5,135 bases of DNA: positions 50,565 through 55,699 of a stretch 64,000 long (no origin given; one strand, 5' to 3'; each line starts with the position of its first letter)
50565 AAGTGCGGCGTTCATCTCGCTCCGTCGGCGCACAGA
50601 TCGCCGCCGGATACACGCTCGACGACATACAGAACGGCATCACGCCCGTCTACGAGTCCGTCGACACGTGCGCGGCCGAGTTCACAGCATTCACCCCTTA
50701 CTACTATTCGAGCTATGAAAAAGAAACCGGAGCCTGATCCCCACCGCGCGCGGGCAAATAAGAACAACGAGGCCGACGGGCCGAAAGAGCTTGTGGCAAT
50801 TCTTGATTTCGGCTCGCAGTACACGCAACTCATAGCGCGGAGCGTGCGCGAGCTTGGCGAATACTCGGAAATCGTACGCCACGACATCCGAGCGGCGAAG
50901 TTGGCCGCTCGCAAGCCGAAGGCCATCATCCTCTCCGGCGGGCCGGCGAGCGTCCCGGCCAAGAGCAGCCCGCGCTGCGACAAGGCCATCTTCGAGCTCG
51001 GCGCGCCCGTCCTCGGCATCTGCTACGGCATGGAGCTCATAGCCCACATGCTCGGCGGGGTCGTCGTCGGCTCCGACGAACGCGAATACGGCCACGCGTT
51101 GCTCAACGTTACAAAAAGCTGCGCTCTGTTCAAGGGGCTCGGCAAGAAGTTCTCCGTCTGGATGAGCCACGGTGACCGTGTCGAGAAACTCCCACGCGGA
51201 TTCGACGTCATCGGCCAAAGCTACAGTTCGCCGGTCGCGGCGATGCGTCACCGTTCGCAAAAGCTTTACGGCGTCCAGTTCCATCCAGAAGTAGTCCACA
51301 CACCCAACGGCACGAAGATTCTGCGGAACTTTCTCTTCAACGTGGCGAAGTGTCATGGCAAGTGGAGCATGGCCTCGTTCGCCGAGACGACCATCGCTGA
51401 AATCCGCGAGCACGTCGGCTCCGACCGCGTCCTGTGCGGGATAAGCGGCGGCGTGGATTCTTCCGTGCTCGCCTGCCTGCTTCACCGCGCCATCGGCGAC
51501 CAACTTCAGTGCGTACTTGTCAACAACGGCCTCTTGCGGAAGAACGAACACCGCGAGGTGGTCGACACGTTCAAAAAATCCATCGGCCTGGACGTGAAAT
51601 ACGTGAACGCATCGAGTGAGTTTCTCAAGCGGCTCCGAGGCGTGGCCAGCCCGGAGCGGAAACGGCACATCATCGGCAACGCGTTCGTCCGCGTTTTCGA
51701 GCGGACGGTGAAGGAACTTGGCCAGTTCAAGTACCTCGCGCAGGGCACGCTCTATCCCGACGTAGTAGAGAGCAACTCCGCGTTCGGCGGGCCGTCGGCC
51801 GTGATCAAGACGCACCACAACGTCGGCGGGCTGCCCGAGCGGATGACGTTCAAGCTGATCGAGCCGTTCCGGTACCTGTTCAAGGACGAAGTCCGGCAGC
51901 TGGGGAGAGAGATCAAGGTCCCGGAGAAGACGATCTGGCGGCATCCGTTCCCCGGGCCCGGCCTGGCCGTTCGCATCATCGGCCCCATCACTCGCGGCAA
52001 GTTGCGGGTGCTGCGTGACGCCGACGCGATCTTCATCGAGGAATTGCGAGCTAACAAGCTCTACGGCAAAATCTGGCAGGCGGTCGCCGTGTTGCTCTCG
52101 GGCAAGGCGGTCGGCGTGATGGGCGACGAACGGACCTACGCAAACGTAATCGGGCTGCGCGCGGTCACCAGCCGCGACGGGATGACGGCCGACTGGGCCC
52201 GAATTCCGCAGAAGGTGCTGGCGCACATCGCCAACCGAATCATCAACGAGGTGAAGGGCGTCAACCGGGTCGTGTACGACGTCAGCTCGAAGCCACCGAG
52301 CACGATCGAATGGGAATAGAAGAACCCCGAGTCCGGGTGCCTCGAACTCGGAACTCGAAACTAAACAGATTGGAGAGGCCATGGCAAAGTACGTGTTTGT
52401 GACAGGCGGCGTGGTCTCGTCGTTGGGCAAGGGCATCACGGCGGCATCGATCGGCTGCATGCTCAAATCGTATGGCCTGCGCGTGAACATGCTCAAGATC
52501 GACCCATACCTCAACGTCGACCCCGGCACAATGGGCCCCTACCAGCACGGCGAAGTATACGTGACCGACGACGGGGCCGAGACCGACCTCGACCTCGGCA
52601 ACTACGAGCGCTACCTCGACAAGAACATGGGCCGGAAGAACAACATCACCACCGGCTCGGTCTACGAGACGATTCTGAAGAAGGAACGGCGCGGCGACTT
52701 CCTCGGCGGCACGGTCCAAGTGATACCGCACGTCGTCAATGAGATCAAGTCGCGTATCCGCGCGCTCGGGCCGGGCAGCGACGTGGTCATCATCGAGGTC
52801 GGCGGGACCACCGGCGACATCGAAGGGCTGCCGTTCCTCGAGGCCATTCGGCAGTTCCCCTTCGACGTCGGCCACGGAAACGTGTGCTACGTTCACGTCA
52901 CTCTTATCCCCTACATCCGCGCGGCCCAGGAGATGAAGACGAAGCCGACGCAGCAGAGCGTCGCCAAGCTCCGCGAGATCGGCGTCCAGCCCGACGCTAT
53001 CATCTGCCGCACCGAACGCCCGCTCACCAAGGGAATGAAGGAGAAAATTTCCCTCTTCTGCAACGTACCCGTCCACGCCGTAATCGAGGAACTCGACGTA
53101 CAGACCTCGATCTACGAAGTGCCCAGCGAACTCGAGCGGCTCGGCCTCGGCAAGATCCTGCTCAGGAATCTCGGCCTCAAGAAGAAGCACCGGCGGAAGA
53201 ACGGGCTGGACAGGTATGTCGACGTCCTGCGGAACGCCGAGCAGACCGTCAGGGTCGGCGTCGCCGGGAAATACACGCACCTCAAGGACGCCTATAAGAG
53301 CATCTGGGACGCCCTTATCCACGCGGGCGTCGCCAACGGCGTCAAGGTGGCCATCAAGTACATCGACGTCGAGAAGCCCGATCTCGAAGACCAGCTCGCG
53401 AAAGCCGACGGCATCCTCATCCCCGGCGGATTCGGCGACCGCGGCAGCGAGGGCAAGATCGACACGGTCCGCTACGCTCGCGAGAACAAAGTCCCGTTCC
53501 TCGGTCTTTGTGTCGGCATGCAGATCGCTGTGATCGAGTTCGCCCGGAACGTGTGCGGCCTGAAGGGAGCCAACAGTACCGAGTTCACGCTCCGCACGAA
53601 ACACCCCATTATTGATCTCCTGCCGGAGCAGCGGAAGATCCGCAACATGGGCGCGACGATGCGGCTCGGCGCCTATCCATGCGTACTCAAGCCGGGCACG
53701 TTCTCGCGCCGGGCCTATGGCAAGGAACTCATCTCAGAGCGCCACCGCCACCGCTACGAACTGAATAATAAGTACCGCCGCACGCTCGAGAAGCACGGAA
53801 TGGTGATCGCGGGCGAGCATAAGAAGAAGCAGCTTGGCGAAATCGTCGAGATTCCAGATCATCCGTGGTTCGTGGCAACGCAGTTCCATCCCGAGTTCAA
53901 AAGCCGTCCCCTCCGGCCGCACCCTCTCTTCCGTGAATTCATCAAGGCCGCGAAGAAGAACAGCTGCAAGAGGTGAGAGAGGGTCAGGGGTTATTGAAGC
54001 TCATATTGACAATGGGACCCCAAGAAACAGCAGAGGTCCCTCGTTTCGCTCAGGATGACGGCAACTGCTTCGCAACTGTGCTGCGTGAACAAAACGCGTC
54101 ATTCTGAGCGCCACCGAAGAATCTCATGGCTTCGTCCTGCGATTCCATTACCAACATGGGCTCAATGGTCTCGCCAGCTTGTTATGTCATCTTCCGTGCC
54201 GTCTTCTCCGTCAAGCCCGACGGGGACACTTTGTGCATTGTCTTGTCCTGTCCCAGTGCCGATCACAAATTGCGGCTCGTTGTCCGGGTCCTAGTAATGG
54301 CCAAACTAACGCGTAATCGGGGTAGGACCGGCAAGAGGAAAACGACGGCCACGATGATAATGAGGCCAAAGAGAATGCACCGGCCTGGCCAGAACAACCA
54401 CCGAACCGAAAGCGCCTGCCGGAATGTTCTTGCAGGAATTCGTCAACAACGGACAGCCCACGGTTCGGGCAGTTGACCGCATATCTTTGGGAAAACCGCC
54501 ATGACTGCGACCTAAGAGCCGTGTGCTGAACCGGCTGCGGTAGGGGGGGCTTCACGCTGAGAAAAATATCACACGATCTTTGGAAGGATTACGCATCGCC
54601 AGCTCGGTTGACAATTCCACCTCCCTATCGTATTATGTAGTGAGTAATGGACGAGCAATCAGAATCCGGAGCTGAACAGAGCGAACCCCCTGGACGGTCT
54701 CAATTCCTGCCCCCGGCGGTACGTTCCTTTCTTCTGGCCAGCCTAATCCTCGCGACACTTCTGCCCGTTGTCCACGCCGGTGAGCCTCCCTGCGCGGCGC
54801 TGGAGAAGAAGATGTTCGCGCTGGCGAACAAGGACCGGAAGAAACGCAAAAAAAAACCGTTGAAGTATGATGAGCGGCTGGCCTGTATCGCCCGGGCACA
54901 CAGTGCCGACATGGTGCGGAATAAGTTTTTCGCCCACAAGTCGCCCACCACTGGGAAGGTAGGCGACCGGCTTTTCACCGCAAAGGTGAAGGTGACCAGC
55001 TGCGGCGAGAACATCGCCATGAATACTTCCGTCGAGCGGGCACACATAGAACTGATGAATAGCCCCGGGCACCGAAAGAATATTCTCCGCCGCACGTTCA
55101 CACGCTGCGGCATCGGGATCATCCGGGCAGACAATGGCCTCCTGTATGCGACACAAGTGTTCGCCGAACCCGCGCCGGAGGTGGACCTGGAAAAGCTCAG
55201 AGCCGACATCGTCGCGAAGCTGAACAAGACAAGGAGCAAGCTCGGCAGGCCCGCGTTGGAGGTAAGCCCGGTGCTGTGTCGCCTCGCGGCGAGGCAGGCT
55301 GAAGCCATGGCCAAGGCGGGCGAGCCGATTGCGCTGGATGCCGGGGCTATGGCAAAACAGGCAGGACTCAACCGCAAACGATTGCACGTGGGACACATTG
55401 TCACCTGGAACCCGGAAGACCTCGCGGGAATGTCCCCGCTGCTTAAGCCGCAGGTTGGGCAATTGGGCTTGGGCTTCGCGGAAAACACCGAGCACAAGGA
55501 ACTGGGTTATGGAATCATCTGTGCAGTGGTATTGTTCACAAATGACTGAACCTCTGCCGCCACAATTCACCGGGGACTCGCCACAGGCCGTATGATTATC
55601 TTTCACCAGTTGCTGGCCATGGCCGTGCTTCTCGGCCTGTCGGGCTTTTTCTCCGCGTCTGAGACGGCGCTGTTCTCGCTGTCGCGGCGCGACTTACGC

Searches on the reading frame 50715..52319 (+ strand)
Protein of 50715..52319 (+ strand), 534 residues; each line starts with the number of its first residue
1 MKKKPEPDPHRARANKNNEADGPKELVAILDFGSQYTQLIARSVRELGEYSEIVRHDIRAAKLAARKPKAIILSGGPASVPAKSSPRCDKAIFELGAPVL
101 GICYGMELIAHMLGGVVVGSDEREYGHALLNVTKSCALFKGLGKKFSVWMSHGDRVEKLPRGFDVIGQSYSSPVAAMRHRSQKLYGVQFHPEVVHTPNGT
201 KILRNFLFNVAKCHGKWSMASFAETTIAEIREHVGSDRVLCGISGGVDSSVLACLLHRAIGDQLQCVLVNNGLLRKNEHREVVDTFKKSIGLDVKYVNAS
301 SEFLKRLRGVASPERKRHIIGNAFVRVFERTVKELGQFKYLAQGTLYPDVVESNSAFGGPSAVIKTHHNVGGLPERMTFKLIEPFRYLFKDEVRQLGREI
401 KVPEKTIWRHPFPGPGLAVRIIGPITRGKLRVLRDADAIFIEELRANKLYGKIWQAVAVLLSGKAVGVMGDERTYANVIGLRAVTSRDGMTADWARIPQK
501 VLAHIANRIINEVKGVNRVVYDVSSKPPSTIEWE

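Call 10: search_protein_families(library=pfam, proteins=[window:50715-52319:+])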
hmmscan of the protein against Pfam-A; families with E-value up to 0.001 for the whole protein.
window:50715-52319:+ (534 aa): 5 families
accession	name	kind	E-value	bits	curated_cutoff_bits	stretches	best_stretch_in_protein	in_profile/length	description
PF00117.34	GATase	-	1.4e-49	168.8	22.8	1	29-209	2-189/190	Glutamine amidotransferase class-I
PF00958.27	GMP_synt_C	-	2.4e-42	143.4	27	1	442-533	1-92/92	GMP synthase C terminal domain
PF07722.19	Peptidase_C26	-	1e-09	38.9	20.5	1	91-192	100-219/219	Peptidase C26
PF02540.23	NAD_synthase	-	3.8e-09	36.5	21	1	231-298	13-80/242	NAD synthase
PF03054.22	tRNA_Me_trans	-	0.00024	21.3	20.6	1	238-273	2-36/202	tRNA methyl transferase HUP domain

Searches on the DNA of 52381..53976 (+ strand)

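Call 62: search_rna_families(sources=[L001, L003, L006], threshold=gathering)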
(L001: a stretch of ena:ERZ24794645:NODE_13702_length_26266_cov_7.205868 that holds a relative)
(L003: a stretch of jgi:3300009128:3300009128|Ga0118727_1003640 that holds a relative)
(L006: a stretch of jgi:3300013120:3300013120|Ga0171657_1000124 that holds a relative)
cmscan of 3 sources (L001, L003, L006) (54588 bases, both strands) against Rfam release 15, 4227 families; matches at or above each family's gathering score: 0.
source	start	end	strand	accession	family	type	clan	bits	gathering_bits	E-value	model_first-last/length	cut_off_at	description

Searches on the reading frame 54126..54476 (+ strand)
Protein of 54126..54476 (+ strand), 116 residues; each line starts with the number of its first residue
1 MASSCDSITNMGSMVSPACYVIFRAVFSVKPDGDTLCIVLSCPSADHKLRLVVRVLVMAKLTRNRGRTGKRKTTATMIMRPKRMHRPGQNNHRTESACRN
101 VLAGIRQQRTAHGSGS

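Call 10: search_protein_families(library=pfam, proteins=[window:54126-54476:+])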
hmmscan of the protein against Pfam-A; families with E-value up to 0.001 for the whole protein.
window:54126-54476:+ (116 aa): 0 families
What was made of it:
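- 53977..54452 (.): A 476-nt spacer of unknown origin between pyrG and copy B. Its two ORFs that were scanned, 54055-54294 and 54126-54476 (+), have no Pfam match (call 10).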

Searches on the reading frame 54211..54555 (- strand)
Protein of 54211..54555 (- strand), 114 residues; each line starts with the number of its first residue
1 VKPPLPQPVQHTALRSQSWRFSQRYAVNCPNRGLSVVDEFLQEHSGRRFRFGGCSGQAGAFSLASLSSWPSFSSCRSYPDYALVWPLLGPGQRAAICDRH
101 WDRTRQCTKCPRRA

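Call 57: search_protein_representatives(protein=window:54211-54555:-)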
Query: 114 residues. Proteins with E-value up to 0.001 (for the whole library): 4; up to 1e-10: 0; up to 1e-30: 0. The best 4 are listed.
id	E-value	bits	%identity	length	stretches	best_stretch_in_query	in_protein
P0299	2.6e-07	47.1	43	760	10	17-35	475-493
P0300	2.8e-06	43.7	25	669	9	63-103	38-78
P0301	1.0e-04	38.7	31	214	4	77-103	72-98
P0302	5.4e-04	36.4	39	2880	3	50-79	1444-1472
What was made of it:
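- A spurious ORF across copy B has no homologue among 1.84 billion representative proteins (call 57).
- Tried and rejected: A phmmer search of the ORF across copy B against 1.84 billion representatives gave only low-complexity noise (call 57).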

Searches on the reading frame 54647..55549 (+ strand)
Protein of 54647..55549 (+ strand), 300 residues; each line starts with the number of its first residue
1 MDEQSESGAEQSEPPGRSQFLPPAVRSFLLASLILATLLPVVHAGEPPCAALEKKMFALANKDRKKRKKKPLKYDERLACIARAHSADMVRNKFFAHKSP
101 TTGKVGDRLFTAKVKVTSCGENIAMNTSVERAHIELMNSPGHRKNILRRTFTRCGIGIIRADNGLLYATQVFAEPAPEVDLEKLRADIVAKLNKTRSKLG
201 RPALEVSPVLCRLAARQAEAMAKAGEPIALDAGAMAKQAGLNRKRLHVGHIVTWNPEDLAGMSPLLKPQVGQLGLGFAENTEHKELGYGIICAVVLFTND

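Call 10: search_protein_families(library=pfam, proteins=[window:54647-55549:+])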
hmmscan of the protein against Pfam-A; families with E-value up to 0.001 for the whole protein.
window:54647-55549:+ (300 aa): 1 family
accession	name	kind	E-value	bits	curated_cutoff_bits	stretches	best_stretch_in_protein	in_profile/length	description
PF00188.32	CAP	-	1.3e-21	78.1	21.1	1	59-172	3-117/117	Cysteine-rich secretory protein family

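Call 25: find_homologous_proteins(query=window:54647-55549:+, max_evalue=1e-10)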
Query window:54647-55549:+ (300 aa): 58 proteins with E <= 1e-10 among 2220 candidates.
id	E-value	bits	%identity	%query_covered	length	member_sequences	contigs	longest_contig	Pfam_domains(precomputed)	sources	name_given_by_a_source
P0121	5.5e-158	543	100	82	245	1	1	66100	PF00188.33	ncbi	-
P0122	2.3e-92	328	52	100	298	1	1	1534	PF00188.33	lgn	-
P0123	2.8e-92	327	59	86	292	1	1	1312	PF00188.33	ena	-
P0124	1.0e-91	326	52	100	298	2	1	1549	PF00188.33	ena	-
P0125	8.7e-91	323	59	85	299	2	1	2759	PF00188.33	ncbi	-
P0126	1.1e-88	316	51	100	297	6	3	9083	PF00188.33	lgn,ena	-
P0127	5.5e-88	313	52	100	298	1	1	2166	PF00188.33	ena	-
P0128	3.1e-86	308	50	95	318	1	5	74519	PF00188.33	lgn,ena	-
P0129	8.5e-86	306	58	82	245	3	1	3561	PF00188.33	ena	-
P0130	1.7e-85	305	51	96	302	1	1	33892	PF00188.33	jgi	jgi:uncharacterized protein YkwD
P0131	8.4e-85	303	50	100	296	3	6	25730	PF00188.33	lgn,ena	-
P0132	1.0e-83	299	51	91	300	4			PF00188.33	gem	-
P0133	2.4e-82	295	49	100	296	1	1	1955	PF00188.33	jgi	jgi:uncharacterized protein YkwD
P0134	3.5e-81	291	48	100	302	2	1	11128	PF00188.33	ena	-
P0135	7.0e-81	290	54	85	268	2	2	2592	PF00188.33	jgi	jgi:hypothetical protein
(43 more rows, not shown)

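Call 27: find_encoding_contigs(protein=P0121, flank=10000, max_places=3)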
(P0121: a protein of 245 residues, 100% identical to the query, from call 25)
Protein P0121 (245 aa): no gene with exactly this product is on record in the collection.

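Call 28: find_encoding_contigs(protein=P0128, flank=6000, max_places=3)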
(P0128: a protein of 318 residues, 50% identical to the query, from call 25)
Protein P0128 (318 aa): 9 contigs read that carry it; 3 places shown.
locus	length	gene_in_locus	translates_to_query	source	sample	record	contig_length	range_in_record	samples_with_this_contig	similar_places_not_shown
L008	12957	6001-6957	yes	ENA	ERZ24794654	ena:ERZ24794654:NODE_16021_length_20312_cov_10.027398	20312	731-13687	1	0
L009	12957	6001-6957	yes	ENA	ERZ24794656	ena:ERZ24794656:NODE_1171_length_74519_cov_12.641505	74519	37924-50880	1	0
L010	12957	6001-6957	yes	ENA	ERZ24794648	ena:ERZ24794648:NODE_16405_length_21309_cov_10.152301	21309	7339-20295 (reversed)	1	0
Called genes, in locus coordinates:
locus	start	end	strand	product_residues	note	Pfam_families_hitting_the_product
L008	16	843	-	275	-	PF13391:HNH_2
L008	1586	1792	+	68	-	-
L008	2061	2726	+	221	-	PF02508:Rnf-Nqr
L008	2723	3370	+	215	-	PF02508:Rnf-Nqr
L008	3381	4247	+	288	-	PF04060:FeS, PF12838:Fer4_7 (weak), PF13187:Fer4_9 (weak), PF13237:Fer4_10 (weak), PF14697:Fer4_21 (weak), PF00037:Fer4 (weak), PF12837:Fer4_6 (weak), PF12838:Fer4_7 (weak), +8 more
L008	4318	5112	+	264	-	PF22435:MRM3-like_sub_bind, PF08032:SpoU_sub_bind (weak), PF00588:SpoU_methylase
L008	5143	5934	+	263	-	-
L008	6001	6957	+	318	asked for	PF00188:CAP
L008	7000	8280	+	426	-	PF01595:CNNM, PF00571:CBS (faint), PF03471:CorC_HlyC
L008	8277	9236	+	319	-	PF01595:CNNM, PF00571:CBS (weak)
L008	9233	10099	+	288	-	PF02811:PHP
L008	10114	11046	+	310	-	PF02881:SRP54_N, PF13191:AAA_16 (weak), PF06414:Zeta_toxin, PF13401:AAA_22 (weak), PF13604:AAA_30, PF00448:SRP54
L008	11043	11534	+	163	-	PF04608:PgpA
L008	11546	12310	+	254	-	PF13489:Methyltransf_23, PF13847:Methyltransf_31 (weak), PF08241:Methyltransf_11, PF08242:Methyltransf_12, PF13649:Methyltransf_25 (weak)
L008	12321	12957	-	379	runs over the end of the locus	PF13439:Glyco_transf_4, PF13579:Glyco_trans_4_4 (weak), PF00534:Glycos_transf_1, PF13692:Glyco_trans_1_4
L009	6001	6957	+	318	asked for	PF00188:CAP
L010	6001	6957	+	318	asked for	PF00188:CAP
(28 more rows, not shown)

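Call 29: find_encoding_contigs(protein=P0130, flank=6000, max_places=2)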
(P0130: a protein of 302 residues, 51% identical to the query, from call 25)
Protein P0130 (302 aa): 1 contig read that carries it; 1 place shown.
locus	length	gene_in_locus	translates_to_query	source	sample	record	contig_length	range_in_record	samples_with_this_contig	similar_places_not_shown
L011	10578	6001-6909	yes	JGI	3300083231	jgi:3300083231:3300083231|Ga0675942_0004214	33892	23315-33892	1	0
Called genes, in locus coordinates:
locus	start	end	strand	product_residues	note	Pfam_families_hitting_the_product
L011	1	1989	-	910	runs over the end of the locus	PF01344:Kelch_1 (faint), PF24681:Kelch_KLHDC2_KLHL20_DRC7 (faint), PF13415:Beta-prop_FBX42 (faint), PF24981:Beta-prop_ATRN-LZTR1 (faint)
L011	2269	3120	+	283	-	PF08032:SpoU_sub_bind (faint), PF22435:MRM3-like_sub_bind, PF00588:SpoU_methylase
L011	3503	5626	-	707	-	-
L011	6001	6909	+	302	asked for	PF00188:CAP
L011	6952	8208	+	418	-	PF01595:CNNM, PF00571:CBS (weak), PF03471:CorC_HlyC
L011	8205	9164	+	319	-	PF01595:CNNM, PF00571:CBS (faint)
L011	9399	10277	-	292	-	-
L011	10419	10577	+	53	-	?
